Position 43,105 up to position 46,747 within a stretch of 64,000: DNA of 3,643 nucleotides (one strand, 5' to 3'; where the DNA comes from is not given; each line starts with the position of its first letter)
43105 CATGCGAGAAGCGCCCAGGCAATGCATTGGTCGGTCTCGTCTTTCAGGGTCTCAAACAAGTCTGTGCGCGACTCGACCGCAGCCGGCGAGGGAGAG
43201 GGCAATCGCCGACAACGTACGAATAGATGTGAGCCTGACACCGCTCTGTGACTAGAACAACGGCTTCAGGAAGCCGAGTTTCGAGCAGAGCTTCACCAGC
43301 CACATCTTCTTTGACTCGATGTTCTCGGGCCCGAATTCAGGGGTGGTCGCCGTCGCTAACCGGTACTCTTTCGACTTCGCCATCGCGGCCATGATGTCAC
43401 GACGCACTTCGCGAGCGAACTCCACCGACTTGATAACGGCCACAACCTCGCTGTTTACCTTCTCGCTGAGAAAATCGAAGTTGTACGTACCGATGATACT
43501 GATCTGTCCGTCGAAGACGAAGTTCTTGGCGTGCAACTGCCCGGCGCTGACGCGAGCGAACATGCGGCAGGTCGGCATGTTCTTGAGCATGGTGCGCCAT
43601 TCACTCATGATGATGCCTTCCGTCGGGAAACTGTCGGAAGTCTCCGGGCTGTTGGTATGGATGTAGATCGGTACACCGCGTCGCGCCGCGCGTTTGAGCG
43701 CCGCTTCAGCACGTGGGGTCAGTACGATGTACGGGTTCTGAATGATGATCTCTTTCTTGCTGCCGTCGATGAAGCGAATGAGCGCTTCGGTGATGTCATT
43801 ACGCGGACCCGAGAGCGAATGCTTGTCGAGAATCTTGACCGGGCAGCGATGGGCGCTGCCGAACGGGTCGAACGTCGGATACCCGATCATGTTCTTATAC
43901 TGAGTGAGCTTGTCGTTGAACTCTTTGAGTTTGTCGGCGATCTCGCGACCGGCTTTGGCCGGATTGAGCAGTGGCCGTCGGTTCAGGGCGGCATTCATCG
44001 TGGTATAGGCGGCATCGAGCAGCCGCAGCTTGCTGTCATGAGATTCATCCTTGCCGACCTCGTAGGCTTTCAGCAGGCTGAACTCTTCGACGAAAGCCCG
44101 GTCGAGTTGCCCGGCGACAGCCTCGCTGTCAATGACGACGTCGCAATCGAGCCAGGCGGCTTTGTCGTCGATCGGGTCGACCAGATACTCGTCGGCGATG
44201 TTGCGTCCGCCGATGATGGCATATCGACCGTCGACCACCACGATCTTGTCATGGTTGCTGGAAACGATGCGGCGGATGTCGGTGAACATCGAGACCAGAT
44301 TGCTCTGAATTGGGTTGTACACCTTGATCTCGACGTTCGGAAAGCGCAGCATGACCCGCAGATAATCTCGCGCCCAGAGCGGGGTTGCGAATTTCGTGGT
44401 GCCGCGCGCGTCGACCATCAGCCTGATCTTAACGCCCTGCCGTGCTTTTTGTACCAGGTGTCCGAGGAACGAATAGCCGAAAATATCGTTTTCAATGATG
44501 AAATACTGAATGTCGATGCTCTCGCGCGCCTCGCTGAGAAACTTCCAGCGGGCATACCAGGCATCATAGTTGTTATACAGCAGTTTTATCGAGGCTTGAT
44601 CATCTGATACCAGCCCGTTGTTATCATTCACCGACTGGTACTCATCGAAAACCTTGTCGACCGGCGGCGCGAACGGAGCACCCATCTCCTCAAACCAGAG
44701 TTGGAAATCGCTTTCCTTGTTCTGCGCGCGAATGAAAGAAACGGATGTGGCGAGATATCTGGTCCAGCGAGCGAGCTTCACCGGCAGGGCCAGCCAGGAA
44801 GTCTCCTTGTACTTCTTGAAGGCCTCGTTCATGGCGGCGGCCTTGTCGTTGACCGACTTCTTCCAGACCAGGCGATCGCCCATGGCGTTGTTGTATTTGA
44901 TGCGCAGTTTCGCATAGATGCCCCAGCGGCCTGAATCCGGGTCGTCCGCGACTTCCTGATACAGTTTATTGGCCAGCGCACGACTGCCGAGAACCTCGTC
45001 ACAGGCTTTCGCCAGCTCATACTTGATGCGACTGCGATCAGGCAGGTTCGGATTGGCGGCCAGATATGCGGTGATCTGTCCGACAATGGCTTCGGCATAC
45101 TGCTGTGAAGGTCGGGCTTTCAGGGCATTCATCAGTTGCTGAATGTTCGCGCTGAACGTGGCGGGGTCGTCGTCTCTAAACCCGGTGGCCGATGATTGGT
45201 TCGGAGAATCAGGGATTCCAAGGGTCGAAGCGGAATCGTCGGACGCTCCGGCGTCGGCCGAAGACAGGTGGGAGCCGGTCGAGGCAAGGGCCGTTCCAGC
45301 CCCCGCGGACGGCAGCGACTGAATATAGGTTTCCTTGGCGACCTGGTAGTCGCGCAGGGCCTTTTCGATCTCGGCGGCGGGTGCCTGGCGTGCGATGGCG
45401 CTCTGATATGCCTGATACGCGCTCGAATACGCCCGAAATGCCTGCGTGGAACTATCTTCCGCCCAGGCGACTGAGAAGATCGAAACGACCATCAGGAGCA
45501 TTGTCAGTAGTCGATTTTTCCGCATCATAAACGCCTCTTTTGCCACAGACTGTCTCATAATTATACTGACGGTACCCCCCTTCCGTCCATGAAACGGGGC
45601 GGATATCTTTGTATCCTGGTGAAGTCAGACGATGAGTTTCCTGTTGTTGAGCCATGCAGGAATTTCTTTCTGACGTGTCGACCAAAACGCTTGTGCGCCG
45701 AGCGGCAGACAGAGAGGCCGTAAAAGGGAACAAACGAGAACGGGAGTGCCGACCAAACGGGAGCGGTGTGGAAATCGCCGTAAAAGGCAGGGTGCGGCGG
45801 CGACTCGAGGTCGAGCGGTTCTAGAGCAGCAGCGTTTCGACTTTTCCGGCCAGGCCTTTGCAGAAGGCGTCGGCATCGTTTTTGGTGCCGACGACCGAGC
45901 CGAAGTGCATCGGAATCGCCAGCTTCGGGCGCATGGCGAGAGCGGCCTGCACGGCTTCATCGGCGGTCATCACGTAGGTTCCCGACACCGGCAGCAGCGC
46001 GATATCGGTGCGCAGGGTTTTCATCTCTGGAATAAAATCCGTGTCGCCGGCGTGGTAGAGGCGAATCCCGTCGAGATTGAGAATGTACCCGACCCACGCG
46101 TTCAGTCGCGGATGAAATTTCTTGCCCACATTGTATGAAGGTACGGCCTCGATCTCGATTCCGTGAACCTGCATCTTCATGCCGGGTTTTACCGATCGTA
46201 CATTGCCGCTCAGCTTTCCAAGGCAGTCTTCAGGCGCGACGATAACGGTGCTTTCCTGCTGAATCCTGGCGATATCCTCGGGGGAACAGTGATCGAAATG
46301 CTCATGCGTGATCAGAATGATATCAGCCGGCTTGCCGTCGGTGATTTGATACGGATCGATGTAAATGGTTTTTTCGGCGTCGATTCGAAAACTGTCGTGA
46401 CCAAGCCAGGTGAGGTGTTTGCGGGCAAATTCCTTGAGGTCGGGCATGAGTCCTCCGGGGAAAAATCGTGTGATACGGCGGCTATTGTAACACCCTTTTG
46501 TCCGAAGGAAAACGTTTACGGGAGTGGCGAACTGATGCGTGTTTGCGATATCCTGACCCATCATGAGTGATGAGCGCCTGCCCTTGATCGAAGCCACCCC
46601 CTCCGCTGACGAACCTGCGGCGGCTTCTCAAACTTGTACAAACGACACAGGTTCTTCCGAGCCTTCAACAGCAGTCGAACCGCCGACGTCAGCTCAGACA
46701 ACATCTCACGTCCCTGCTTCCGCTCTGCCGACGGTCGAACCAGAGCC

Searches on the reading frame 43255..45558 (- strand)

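Call 8: search_protein_families(library=pfam, proteins=[window:43255-45558:-], max_evalue=0.01)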
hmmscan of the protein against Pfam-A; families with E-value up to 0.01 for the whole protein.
window:43255-45558:- (768 aa): 3 families
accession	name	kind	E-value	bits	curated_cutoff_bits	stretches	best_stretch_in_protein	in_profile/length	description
PF13091.12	PLDc_2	-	5.7e-33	114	27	2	593-721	1-127/132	PLD-like domain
PF00614.28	PLDc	-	1.9e-11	43.9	21.9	2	434-458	4-28/28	Phospholipase D Active site motif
PF07894.18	SACK1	-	0.0018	18.3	21.4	1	623-710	160-254/274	Scaffolding anchor of CK1 domain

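Call 74: search_protein_families(library=padloc, proteins=[window:43255-45558:-], max_evalue=0.001)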
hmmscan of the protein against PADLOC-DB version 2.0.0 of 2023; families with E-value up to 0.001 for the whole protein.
window:43255-45558:- (768 aa): 8 families
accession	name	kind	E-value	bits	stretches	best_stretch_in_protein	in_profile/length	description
PDLC02614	DrmC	-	5.2e-12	43.8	1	595-716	28-142/153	DrmC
PDLC03922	MkoB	-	3.6e-08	31.1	1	587-719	310-439/610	-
PDLC02616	DrmC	-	3.2e-07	28.2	0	673-730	163-219/224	DrmC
PDLC02585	DrmC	-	1.2e-06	26.3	1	591-724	108-243/253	DrmC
PDLC02597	DrmC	-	2.6e-06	25.5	1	592-720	100-230/242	DrmC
PDLC02611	DrmC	-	1.4e-05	23.3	0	673-732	77-135/138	DrmC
PDLC02609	DrmC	-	1.6e-05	23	0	590-725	98-232/241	DrmC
PDLC02607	DrmC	-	0.00059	17.2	0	616-718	138-246/265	DrmC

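Call 75: search_protein_families(library=ncbifam, proteins=[window:43255-45558:-], max_evalue=0.001)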
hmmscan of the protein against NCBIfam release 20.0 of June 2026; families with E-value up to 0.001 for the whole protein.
window:43255-45558:- (768 aa): 7 families
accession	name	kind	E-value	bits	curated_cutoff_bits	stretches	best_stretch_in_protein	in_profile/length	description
TIGR04265.1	bac_cardiolipin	equivalog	9.3e-35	120.5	290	2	305-482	102-267/483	cardiolipin synthase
NF009107.0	PRK12452.1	equivalog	3e-34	118.6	787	2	311-493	129-298/509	cardiolipin synthase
NF008427.0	PRK11263.1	equivalog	8.2e-26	91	281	2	322-462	9-139/409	cardiolipin synthase ClsB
NF038319.1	DISARM_DrmC_I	equivalog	5.8e-12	45.6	133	1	587-725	93-234/236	DISARM system phospholipase D-like protein DrmC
NF010492.0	PRK13912.1-3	equivalog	2.4e-07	30.5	297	0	315-454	16-140/178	nuclease NucT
NF010490.0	PRK13912.1-1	equivalog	0.00037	20.6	211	0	433-461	103-131/159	nuclease NucT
NF010493.0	PRK13912.1-4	equivalog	0.00091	19.2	351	0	593-732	32-171/171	nuclease NucT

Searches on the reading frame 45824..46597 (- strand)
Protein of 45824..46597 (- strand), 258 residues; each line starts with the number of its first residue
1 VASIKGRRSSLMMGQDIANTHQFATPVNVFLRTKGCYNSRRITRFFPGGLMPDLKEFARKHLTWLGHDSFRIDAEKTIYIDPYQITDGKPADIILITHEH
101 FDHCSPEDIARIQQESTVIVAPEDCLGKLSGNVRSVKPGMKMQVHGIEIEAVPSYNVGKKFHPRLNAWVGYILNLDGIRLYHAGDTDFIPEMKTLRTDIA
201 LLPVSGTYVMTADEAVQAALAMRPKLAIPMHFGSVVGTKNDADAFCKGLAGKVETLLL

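Call 8: search_protein_families(library=pfam, proteins=[window:45824-46597:-], max_evalue=0.01)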
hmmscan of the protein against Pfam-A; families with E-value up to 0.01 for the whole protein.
window:45824-46597:- (258 aa): 2 families
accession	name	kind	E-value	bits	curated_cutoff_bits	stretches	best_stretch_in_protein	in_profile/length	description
PF13483.12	Lactamase_B_3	-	2.4e-31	109.3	24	1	62-231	2-160/160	Beta-lactamase superfamily domain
PF12706.13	Lactamase_B_2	-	2.1e-20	73.6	27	1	86-232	26-200/200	Beta-lactamase superfamily domain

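Call 74: search_protein_families(library=padloc, proteins=[window:45824-46597:-], max_evalue=0.001)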
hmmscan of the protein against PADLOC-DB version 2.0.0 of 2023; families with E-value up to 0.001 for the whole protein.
window:45824-46597:- (258 aa): 0 families

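Call 75: search_protein_families(library=ncbifam, proteins=[window:45824-46597:-], max_evalue=0.001)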
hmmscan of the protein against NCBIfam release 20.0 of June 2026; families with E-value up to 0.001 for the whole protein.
window:45824-46597:- (258 aa): 2 families
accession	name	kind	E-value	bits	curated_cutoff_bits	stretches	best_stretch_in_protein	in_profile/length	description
NF001911.0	PRK00685.1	equivalog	1.2e-28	100.2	144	1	61-254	2-216/228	metal-dependent hydrolase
NF008688.0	PRK11709.1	equivalog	8e-08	31.5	306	1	77-235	99-286/355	L-ascorbate 6-phosphate lactonase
